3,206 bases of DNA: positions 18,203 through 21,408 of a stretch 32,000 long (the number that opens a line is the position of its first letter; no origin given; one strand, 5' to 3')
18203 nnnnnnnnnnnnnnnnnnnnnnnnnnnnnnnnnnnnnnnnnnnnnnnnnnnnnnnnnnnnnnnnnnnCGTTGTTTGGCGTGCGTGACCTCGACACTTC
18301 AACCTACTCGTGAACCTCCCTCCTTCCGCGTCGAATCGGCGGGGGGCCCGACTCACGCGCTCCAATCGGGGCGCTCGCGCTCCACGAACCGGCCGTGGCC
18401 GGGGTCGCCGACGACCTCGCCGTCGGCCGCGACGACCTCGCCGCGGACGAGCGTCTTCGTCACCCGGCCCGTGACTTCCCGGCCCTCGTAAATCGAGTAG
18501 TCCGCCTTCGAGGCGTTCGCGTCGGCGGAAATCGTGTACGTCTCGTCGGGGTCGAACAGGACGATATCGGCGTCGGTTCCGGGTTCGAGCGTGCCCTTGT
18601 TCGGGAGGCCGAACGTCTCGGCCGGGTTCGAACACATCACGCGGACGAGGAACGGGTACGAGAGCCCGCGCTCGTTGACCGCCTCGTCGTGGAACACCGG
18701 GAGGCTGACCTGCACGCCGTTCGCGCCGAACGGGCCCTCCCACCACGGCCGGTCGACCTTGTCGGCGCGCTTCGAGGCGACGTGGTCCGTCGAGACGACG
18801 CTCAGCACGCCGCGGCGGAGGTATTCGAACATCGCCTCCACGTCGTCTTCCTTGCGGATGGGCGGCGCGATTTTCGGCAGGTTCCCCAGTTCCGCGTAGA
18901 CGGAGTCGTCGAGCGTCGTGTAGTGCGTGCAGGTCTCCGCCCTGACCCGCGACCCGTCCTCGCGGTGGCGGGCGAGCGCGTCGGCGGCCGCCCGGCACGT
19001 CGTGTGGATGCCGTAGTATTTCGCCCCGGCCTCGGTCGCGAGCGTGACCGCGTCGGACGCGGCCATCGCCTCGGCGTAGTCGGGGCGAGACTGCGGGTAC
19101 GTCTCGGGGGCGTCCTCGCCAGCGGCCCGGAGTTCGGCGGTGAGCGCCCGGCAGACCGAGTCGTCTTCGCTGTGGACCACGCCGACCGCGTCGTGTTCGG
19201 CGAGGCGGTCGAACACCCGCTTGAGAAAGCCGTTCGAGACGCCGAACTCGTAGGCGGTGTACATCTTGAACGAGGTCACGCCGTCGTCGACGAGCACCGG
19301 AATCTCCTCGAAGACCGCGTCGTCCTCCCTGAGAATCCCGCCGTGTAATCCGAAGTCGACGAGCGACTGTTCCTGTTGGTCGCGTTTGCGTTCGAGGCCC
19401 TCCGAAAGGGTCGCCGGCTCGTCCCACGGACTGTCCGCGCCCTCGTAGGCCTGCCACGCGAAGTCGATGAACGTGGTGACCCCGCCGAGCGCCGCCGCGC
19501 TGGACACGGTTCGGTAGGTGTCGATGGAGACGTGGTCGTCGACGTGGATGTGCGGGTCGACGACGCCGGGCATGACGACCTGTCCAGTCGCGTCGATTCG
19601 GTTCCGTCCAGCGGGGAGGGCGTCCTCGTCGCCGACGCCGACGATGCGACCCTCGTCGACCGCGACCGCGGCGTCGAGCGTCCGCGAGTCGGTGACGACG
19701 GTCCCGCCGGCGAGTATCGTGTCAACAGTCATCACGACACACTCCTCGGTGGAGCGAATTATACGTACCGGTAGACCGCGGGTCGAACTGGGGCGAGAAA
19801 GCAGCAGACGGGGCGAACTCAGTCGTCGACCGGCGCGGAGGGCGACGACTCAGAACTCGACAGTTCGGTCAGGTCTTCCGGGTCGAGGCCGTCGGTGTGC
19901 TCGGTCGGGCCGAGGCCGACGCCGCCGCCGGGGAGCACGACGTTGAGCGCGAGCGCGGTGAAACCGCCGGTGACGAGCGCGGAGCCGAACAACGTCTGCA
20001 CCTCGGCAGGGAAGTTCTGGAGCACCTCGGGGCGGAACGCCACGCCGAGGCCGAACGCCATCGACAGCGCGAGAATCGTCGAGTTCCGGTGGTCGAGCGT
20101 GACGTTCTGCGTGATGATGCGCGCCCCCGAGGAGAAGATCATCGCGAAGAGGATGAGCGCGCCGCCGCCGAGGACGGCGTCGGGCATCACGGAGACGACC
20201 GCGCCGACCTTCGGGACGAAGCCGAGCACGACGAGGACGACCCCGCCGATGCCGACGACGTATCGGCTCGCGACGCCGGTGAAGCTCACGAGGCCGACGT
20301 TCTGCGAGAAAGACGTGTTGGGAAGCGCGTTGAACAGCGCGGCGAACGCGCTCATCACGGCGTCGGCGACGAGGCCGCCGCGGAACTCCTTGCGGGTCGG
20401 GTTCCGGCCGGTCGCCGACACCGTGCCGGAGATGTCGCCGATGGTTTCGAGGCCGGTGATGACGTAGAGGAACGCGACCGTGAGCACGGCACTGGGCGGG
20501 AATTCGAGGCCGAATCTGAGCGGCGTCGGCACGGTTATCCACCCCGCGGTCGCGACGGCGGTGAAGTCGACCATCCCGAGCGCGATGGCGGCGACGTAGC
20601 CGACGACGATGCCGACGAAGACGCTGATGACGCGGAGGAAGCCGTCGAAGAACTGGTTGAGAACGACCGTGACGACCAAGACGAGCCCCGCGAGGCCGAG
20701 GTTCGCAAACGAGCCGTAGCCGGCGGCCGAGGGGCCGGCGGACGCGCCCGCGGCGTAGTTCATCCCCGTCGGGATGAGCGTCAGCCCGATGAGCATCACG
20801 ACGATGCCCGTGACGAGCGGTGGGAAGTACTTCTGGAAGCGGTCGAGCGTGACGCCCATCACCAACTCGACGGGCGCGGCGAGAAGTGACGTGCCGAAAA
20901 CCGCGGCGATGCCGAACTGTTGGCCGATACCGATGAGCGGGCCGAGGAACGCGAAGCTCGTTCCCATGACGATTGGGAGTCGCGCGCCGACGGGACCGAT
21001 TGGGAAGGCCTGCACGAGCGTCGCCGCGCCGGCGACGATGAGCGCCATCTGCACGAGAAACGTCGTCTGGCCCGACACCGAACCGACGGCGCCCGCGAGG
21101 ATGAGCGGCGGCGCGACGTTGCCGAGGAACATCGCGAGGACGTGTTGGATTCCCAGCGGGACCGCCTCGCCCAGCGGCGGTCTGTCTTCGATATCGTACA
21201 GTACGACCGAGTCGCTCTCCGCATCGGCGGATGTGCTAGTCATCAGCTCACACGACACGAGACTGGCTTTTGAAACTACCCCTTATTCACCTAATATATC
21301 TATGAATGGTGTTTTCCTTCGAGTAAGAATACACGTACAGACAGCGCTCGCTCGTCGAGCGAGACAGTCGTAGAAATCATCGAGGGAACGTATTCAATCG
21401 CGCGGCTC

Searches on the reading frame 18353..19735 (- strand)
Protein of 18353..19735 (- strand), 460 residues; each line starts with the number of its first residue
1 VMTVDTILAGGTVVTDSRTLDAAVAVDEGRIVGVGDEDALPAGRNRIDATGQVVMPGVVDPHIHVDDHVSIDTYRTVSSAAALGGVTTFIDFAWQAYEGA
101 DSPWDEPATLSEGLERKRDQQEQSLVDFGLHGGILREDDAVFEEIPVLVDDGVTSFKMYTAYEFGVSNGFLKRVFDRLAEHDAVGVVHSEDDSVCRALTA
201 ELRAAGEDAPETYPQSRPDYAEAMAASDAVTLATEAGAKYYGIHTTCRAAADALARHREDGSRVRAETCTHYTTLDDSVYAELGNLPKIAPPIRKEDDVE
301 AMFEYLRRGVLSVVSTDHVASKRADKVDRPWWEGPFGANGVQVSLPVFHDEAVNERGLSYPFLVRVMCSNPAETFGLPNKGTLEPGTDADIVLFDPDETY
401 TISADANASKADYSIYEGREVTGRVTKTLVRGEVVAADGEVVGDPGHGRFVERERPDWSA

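Call 5: search_protein_families(library=pfam, proteins=[window:18353-19735:-], max_evalue=0.01)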
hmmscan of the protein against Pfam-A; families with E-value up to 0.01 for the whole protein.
window:18353-19735:- (460 aa): 3 families
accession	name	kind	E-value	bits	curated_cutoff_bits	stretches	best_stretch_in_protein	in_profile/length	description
PF01979.26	Amidohydro_1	-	1.2e-25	91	25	1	53-435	1-345/345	Amidohydrolase family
PF07969.17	Amidohydro_3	-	1.1e-14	55.2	29.7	2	245-435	282-471/472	Amidohydrolase family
PF22039.1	HUTI_composite_bact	-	0.007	16.4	25.5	1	22-42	1-21/26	Imidazolonepropionase-like composite domain, bacteria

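Call 6: search_protein_families(library=ncbifam, proteins=[window:18353-19735:-], max_evalue=0.001)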
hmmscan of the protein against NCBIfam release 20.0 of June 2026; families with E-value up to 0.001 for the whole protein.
window:18353-19735:- (460 aa): 68 families (the best 25 are shown)
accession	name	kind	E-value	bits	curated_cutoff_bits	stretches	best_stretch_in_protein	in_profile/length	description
TIGR02033.1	D-hydantoinase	equivalog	7.9e-95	318.4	393.25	1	7-453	2-454/454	dihydropyrimidinase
TIGR03178.1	allantoinase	equivalog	9.6e-89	298.2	357.85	1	5-452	1-440/441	allantoinase AllB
NF009941.0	PRK13404.1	subfamily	1.1e-83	281.6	647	1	2-457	2-465/478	dihydropyrimidinase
NF058538.1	ergo_util_ErtD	equivalog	5.4e-79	266.1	600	1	5-452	2-445/446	hydantoin-5-propionate amidohydrolase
NF004839.0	PRK06189.1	equivalog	1.4e-78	264.6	631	1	2-454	1-448/451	allantoinase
NF058539.1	ergo_uti2_ErtD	equivalog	2e-75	254.4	650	1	6-453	4-447/449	hydantoin-5-propionate amidohydrolase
NF002668.0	PRK02382.1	equivalog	1e-69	235.3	452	1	13-454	7-429/436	dihydroorotase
NF005960.0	PRK08044.1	equivalog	2.2e-69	234.3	688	1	2-453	1-450/453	allantoinase AllB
TIGR00857.1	pyrC_multi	subfamily_domain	9e-62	209.4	279.05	1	20-438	4-411/412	dihydroorotase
NF006559.0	PRK09060.1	equivalog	1.8e-60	204.5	482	1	2-451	3-436/444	dihydroorotase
NF005751.0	PRK07575.1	equivalog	2.6e-56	191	529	1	12-442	12-426/440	dihydroorotase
NF006688.0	PRK09236.1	equivalog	2e-50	171.9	535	1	6-444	4-434/444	dihydroorotase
NF006836.0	PRK09357.1-1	equivalog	7.7e-47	160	538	1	22-442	17-430/432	dihydroorotase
NF006837.0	PRK09357.1-2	equivalog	2.3e-43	148.3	575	1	6-439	3-425/428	dihydroorotase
NF006558.0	PRK09059.1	equivalog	8.2e-42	143.2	645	1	6-435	5-426/430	dihydroorotase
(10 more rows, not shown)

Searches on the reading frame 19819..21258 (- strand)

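Call 5: search_protein_families(library=pfam, proteins=[window:19819-21258:-], max_evalue=0.01)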
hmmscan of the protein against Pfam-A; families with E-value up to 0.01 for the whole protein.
window:19819-21258:- (479 aa): 1 family
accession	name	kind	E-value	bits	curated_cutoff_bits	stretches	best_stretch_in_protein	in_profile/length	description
PF00860.26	Xan_ur_permease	-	2e-88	297.2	27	1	31-411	2-388/389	Permease family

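Call 6: search_protein_families(library=ncbifam, proteins=[window:19819-21258:-], max_evalue=0.001)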
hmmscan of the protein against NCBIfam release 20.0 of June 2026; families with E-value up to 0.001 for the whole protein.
window:19819-21258:- (479 aa): 6 families
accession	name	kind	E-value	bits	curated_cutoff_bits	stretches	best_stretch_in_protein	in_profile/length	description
TIGR03173.1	pbuX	subfamily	3.1e-130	434.6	414.15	1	35-443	1-407/407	xanthine permease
TIGR00801.1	ncs2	superfamily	6.1e-107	358.1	291.8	1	26-441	1-415/415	NCS2 family nucleobase:cation symporter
NF007995.0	PRK10720.1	equivalog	5e-44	150.8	477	1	21-404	6-375/429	uracil permease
TIGR03616.1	RutG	equivalog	9.9e-31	106.9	758.65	1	21-406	21-396/429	pyrimidine utilization transport protein G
NF037981.1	NCS2_1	subfamily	2.5e-17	62.8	40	1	36-438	7-417/419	purine/pyrimidine permease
NF008502.0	PRK11412.1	equivalog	3.3e-15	56.1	370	1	35-442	13-427/433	uracil/xanthine transporter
